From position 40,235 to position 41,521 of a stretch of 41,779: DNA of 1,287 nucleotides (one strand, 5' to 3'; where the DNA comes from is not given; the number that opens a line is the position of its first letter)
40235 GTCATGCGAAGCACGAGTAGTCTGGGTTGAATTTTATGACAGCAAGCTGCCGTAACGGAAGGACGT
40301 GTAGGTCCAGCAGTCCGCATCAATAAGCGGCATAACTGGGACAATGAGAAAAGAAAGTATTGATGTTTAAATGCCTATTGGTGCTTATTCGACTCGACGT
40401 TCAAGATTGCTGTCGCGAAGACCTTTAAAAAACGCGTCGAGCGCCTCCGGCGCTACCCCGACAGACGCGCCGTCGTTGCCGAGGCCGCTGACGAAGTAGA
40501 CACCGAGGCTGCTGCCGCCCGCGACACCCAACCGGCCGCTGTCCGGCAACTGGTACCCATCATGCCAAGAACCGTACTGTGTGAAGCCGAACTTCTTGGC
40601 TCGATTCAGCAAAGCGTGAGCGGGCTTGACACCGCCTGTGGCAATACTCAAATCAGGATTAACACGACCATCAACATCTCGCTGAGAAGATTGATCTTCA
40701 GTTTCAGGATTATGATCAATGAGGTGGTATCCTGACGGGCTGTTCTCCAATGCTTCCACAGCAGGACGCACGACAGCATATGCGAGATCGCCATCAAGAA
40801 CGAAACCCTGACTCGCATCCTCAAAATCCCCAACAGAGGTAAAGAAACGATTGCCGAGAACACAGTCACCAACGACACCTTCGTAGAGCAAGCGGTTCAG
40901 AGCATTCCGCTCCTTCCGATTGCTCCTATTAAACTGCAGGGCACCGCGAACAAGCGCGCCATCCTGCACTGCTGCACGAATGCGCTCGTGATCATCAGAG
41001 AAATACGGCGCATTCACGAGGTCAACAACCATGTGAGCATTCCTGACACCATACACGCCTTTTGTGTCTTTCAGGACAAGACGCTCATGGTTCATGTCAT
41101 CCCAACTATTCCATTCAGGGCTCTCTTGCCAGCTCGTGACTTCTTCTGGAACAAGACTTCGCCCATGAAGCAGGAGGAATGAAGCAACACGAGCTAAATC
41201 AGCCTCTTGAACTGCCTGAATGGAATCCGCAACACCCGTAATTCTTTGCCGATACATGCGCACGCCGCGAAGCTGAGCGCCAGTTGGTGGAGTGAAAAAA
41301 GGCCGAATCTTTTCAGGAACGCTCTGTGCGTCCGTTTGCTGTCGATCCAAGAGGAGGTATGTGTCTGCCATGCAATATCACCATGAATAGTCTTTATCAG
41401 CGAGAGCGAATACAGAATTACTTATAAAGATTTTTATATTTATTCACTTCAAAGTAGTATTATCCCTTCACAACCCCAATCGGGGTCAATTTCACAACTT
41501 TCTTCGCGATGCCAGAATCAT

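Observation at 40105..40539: Adenine-specific repeat pair: DGR template/variable repeat signature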

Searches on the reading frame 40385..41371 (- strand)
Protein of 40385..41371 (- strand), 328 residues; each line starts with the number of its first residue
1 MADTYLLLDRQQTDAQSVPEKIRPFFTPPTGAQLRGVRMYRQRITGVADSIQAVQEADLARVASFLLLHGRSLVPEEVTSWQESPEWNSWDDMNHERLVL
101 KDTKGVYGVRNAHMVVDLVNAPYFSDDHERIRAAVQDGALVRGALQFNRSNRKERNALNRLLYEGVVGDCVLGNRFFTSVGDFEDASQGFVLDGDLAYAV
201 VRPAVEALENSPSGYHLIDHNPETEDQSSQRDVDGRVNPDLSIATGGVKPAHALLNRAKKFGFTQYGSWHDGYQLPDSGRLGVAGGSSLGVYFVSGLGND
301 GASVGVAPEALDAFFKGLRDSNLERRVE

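Call 9: search_protein_families(library=pfam, proteins=[window:40385-41371:-], max_evalue=0.01)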
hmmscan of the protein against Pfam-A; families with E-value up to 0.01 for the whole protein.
window:40385-41371:- (328 aa): 0 families

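Call 10: find_encoding_contigs(protein=window:40385-41371:-, flank=10000, max_places=10)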
Protein window:40385-41371:- (328 aa): no gene with exactly this product is on record in the collection.

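Call 11: find_homologous_proteins(query=window:40385-41371:-)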
Query window:40385-41371:- (328 aa): 6 proteins with E <= 0.001 among 5567 candidates.
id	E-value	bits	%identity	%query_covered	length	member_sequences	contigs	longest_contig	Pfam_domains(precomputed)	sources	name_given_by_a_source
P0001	2.3e-218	742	100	100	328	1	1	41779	-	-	-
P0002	2.2e-36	144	37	97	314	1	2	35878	-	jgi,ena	-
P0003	1.6e-34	138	37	94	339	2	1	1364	-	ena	-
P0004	1.2e-31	128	36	87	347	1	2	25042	-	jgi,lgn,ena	-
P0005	1.2e-29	122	37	86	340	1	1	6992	-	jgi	jgi:hypothetical protein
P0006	3.4e-14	71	33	89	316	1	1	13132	-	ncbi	-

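Call 12: find_encoding_contigs(protein=P0002, flank=10000, max_places=4)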
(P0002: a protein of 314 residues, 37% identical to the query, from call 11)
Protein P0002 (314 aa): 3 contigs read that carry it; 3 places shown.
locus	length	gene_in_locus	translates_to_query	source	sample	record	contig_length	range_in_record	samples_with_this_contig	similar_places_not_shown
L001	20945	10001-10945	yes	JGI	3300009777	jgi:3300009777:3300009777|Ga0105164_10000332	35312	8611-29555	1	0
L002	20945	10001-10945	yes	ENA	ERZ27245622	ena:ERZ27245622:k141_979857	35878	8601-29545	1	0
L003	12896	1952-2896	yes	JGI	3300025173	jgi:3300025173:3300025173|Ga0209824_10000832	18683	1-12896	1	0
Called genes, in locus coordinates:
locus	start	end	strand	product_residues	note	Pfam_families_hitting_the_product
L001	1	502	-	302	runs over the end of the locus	-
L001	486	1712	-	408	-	-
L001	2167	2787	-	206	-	PF11862:DUF3382 (weak), PF01047:MarR (weak), PF24034:DUF7343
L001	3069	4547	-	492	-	PF14010:PEPcase_2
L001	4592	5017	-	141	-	-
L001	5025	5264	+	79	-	-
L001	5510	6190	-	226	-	-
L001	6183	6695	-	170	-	-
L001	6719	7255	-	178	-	-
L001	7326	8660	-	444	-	-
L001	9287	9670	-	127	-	PF01850:PIN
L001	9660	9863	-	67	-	-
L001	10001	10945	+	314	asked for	-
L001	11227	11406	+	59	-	-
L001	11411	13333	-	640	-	PF01909:NTP_transf_2 (weak), PF18765:Polbeta (weak)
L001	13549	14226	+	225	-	-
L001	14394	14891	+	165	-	-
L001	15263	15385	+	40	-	-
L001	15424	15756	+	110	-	-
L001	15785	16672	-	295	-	-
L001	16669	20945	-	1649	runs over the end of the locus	-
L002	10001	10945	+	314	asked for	-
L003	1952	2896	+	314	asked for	-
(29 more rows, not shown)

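Call 13: find_encoding_contigs(protein=P0004, flank=10000, max_places=4)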
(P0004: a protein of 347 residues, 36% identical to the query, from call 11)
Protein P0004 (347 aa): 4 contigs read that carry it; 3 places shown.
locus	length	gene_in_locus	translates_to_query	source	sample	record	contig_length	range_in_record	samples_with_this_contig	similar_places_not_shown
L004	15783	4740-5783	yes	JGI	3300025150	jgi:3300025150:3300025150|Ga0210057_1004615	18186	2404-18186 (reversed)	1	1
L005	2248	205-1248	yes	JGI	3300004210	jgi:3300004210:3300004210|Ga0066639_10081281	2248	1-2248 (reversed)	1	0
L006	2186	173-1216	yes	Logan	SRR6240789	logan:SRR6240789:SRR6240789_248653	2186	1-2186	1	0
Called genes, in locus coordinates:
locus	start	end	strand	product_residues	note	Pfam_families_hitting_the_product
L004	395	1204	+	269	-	PF07934:OGG_N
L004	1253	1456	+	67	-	PF02697:VAPB_antitox (weak)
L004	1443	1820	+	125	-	PF01850:PIN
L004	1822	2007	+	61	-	-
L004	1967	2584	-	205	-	-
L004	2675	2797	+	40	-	-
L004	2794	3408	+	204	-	PF00730:HhH-GPD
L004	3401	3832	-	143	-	-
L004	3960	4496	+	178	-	-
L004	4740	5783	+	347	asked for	-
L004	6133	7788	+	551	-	PF00078:RVT_1, PF14493:HTH_40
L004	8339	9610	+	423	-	PF00990:GGDEF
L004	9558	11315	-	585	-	PF00271:Helicase_C, PF21280:Helicase_dom4_arc, PF14520:HHH_5 (weak)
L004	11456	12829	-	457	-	PF17963:Big_9 (faint)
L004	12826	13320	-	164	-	-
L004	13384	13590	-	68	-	-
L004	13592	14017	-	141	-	-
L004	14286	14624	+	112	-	-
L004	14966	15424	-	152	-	-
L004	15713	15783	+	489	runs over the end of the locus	-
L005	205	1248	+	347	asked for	-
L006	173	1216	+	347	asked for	-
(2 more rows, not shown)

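Call 19: find_encoding_contigs(protein=P0005, flank=10000, max_places=3)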
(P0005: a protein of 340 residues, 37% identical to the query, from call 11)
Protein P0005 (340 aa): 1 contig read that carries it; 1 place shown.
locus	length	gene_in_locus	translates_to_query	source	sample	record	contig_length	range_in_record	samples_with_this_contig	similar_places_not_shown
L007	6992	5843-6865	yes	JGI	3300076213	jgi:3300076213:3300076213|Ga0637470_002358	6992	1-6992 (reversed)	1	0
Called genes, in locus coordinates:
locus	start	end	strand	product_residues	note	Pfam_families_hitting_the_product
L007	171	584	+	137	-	-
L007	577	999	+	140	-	PF03013:Pyr_excise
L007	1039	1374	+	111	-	-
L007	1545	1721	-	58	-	-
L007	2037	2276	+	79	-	PF00561:Abhydrolase_1, PF12146:Hydrolase_4, PF12697:Abhydrolase_6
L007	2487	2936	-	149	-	-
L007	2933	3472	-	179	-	PF00392:GntR (weak), PF01909:NTP_transf_2, PF18765:Polbeta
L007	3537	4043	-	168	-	PF19652:DUF6155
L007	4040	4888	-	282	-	PF02498:Bro-N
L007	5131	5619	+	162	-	-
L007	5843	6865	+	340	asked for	-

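Call 20: find_encoding_contigs(protein=P0006, flank=10000, max_places=3)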
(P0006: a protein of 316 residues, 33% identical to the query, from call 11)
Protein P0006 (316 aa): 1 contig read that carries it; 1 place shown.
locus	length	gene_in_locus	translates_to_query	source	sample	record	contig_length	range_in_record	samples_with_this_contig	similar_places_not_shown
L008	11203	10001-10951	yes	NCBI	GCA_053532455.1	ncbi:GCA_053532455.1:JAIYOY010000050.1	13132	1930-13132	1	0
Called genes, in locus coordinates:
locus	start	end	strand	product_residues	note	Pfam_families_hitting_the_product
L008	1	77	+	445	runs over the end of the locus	PF18195:GatD_N, PF00710:Asparaginase, PF17763:Asparaginase_C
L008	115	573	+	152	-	-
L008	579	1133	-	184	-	-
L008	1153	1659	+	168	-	PF01037:AsnC_trans_reg (weak)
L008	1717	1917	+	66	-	-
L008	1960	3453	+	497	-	-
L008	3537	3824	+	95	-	-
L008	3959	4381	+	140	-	-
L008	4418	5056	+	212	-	-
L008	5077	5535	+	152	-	PF01252:Peptidase_A8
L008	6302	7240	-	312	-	-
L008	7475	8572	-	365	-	PF00004:AAA, PF17862:AAA_lid_3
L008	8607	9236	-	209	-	-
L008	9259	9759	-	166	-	-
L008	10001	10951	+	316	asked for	-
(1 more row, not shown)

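Call 21: find_encoding_contigs(protein=P0003, flank=10000, max_places=3)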
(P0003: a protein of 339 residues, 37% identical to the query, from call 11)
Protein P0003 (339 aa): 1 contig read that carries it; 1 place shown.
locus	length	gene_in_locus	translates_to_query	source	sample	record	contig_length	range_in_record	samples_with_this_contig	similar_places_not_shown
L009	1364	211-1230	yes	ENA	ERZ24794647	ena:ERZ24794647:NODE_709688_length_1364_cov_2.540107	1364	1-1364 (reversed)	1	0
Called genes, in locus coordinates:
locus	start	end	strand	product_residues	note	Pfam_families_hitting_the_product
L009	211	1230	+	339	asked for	-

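Call 22: find_related_loci(query=A1, collection=genome_contigs, flank=10000)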
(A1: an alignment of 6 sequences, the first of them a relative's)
Query A1 (328 aa) in genome_contigs; peptide patterns used: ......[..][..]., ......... (x = any residue, [..] = any of these).
115 stretches matched a pattern; 4 encode a relative of the query (tblastn E <= 1e-3); 4 distinct loci.
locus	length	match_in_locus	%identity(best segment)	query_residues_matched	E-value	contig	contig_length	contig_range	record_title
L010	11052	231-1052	34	31-315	8e-35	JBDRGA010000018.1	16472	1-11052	MAG: Candidatus Woesearchaeota archaeon isolate MEGAHIT-group-1.404 k141_12642114, whole genome shotgun sequence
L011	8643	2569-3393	33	34-311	8e-29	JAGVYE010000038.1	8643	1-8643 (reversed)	Candidatus Woesearchaeota archaeon isolate RIFCSPHIGHO2_02_FULL_38_13 rifcsphigho2_02_scaffold_18673, whole genome shotg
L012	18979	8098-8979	34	34-328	3e-28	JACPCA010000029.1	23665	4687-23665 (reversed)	MAG: Candidatus Woesearchaeota archaeon isolate NC_groundwater_271_Ag_S-0.2um_50_10 S5_GD2017_2_S2_scaffold_1753, whole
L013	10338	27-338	43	193-313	2e-11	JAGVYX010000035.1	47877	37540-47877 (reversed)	Candidatus Woesearchaeota archaeon isolate RIFCSPHIGHO2_02_FULL_39_16 rifcsphigho2_02_scaffold_2408, whole genome shotgu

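Call 39: find_related_loci(query=A1, collection=metagenome_contigs, flank=8000)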
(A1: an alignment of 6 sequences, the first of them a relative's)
Query A1 (328 aa) in metagenome_contigs; peptide patterns used: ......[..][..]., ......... (x = any residue, [..] = any of these).
141 stretches matched a pattern; 13 encode a relative of the query (tblastn E <= 1e-3); 13 distinct loci.
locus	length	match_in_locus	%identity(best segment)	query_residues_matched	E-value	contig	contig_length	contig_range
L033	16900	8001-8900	37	6-324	2e-43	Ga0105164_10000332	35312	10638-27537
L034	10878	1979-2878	37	6-324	2e-43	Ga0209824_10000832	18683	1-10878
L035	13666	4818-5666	36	31-314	1e-38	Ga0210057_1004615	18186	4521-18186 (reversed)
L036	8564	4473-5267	37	34-313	2e-37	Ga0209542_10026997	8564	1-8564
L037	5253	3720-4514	35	34-313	8e-36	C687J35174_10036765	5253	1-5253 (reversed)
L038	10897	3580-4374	35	34-313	6e-36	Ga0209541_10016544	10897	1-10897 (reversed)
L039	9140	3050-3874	33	34-311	2e-28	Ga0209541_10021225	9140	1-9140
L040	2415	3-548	37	134-326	4e-28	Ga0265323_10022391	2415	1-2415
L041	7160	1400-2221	33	31-313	5e-25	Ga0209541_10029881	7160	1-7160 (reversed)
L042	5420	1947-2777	32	30-313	1e-24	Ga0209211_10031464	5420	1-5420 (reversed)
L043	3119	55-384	40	193-313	4e-13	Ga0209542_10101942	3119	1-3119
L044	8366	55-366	43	193-313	3e-11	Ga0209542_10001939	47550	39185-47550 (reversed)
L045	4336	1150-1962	22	40-320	5e-8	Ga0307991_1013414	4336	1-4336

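Call 53: search_protein_families(library=pfam, proteins=[L004:6133-7788:+, L045:2506-4197:+, L040:1221-1811:-, L040:824-1273:-, L010:1512-2078:-, L001:11411-13333:-, L043:2149-2877:+, L040:1890-2399:-], max_evalue=0.01)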
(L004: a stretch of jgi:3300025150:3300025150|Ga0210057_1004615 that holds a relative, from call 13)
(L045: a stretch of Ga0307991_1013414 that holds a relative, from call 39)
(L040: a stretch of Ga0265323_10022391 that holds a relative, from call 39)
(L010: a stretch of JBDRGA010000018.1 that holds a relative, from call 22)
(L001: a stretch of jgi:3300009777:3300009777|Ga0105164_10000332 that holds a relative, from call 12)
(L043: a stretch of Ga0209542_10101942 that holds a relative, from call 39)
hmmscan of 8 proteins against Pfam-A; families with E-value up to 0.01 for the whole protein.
L004:6133-7788:+ (551 aa): 2 families
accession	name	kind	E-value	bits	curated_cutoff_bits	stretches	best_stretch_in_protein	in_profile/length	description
PF00078.32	RVT_1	-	2.1e-24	86.8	29.6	1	69-274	8-205/205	Reverse transcriptase (RNA-dependent DNA polymerase)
PF14493.12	HTH_40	-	1.8e-18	67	27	1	370-457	1-89/89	Helix-turn-helix domain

L045:2506-4197:+ (563 aa): 2 families
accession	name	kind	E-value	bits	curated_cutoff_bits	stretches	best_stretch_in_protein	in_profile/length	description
PF00078.32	RVT_1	-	1.2e-23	84.4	29.6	1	71-276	8-205/205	Reverse transcriptase (RNA-dependent DNA polymerase)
PF14493.12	HTH_40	-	1.5e-19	70.5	27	1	372-458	1-88/89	Helix-turn-helix domain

L040:1221-1811:- (196 aa): 3 families
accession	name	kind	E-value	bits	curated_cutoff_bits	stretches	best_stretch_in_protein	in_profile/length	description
PF18765.7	Polbeta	-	5.4e-11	42.9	26.9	1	96-180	4-89/93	Polymerase beta, Nucleotidyltransferase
PF01909.29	NTP_transf_2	-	2.7e-10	40.9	21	1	106-145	17-53/93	Nucleotidyltransferase domain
PF22600.2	MTPAP-like_central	-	0.00046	20.7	27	1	81-142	18-77/139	Poly(A) RNA polymerase, mitochondrial-like, central palm domain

L040:824-1273:- (149 aa): 0 families

L010:1512-2078:- (188 aa): 3 families
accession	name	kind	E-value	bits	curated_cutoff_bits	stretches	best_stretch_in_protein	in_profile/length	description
PF18955.5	DUF5698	-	8.8e-23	81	27.5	1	30-87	1-58/58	Domain of unknown function (DUF5698)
PF10035.14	DUF2179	-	8e-08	32.4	22.8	1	121-168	2-51/55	Uncharacterized protein conserved in bacteria (DUF2179)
PF06153.16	CdAMP_rec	-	0.0049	17.5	27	1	98-156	3-63/109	Cyclic-di-AMP receptor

L001:11411-13333:- (640 aa): 5 families
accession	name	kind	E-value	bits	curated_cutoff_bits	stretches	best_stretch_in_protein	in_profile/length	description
PF18765.7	Polbeta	-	6.8e-07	29.8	26.9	1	194-255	3-65/93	Polymerase beta, Nucleotidyltransferase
PF01909.29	NTP_transf_2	-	1.7e-06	28.8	21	1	196-244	10-60/93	Nucleotidyltransferase domain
PF22600.2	MTPAP-like_central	-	0.0027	18.2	27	0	192-238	31-75/139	Poly(A) RNA polymerase, mitochondrial-like, central palm domain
PF20879.2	SidM_N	-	0.0039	16.9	27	0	189-236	40-94/285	SidM, N-terminal domain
PF17107.11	SesA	-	0.0043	17.6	26.3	1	401-470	44-112/122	N-terminal domain on NACHT_NTPase and P-loop NTPases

L043:2149-2877:+ (242 aa): 0 families

L040:1890-2399:- (169 aa): 2 families
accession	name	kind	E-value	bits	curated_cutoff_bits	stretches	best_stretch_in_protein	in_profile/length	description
PF00589.27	Phage_integrase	-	4.9e-12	46.4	27.1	1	9-98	86-168/172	Phage integrase family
PF09851.14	SHOCT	-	2.4e-05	24.4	27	1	133-157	1-25/28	Short C-terminal domain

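Call 56: predict_structure(alignment_id=A1)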
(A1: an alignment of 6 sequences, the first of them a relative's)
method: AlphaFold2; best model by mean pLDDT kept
length: 328 residues; sequences in the alignment: 6
mean_pLDDT: 35.2   pTM: 0.25
mean pLDDT of the five models: 35.2, 34.7, 34.7, 33.9, 32.6
residues with pLDDT >= 90: 0; 70-90: 0; 50-70: 20; < 50: 308
segments of 3 or more residues with pLDDT < 50: 1-15, 25-148, 160-202, 205-328
pLDDT, mean of each block of 10 residues (from residue 1): 32 45 47 31 26 27 25 28 32 36 42 46 38 42 41 53 37 36 43 38 47 33 30 30 26 31 25 28 30 30 29 42 36
secondary structure, 60 per line:
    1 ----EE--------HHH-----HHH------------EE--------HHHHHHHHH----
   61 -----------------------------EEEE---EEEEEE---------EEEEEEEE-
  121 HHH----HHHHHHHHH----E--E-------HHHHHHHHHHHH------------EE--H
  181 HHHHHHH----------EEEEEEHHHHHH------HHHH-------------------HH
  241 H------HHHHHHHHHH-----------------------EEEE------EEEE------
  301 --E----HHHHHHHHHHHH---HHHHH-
elements in order: H48-56 E90-93 E97-102 E112-119 H128-136 H152-163 H180-187 E198-203 H204-209 H216-219 H248-257 E281-284 E291-294 H308-319 H323-327

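Call 57: search_protein_representatives(alignment_id=A1)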
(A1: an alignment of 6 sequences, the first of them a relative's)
Query: 6 sequences, 307 profile positions. Proteins with E-value up to 0.001 (for the whole library): 140; up to 1e-10: 71; up to 1e-30: 40. The best 140 are listed.
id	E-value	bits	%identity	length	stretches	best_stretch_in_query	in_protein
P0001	1.0e-115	402.7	-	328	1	8-305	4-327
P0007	5.4e-110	383.9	-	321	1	8-299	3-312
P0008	1.7e-99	349.5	-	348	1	3-305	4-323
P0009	1.4e-94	333.3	-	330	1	1-295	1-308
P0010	6.1e-93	327.9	-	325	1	20-305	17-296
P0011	4.5e-89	315.2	-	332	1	4-297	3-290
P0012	1.0e-82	294.3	-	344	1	10-305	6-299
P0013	1.2e-78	280.9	-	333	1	2-305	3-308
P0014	8.7e-75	268.3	-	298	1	6-292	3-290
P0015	1.0e-74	268.1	-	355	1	21-284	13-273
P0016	2.7e-74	266.7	-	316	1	11-305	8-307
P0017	1.7e-72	260.7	-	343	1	15-295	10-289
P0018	1.2e-71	258.0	-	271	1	35-256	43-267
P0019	1.1e-70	254.8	-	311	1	1-292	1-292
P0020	6.9e-70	252.2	-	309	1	7-305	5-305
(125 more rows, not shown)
